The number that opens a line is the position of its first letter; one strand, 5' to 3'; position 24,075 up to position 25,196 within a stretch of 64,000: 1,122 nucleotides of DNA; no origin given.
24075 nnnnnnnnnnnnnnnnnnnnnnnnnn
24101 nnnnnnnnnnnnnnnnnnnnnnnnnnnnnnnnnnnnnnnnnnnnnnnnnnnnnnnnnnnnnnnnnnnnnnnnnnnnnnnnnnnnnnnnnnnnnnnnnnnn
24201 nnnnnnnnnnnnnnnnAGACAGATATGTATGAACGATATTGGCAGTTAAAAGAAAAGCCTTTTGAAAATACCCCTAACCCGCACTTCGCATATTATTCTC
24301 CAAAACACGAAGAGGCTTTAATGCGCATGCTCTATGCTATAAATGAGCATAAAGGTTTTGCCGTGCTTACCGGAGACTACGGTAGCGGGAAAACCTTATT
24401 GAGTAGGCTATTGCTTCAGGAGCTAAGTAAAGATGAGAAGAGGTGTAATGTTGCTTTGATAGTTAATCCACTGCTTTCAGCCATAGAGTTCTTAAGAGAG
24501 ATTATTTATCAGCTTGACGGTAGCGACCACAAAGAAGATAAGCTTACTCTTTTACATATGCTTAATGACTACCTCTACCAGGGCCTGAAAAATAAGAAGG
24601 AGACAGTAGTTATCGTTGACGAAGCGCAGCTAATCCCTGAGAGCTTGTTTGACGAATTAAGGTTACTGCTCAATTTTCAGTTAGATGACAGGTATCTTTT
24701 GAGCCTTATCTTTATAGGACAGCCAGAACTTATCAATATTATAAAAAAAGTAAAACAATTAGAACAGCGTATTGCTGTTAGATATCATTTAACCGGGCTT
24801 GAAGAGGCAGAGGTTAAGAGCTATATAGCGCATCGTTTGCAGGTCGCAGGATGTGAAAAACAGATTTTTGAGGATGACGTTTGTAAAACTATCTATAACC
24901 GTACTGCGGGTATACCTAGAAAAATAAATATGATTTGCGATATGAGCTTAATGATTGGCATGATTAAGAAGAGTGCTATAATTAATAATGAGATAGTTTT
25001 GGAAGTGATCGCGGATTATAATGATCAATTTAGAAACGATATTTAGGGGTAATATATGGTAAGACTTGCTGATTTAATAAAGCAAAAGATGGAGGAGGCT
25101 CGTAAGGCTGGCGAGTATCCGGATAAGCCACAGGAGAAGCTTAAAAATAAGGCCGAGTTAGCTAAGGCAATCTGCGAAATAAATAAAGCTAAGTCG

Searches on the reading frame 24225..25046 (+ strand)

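Call 58: search_protein_families(library=pfam, max_evalue=0.00001, proteins=[window:24225-25046:+])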
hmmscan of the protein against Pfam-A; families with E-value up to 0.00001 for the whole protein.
window:24225-25046:+ (273 aa): 3 families
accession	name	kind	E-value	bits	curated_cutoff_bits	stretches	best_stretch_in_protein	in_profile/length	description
PF13401.12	AAA_22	-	2.8e-23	83.1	27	1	41-172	3-129/130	AAA domain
PF13191.12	AAA_16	-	8.8e-08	33.3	32.6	1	30-152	10-159/167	AAA ATPase domain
PF09848.15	SLFN-g3_helicase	-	1.6e-07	31.4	24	1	46-139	4-93/354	Schlafen group 3, DNA/RNA helicase domain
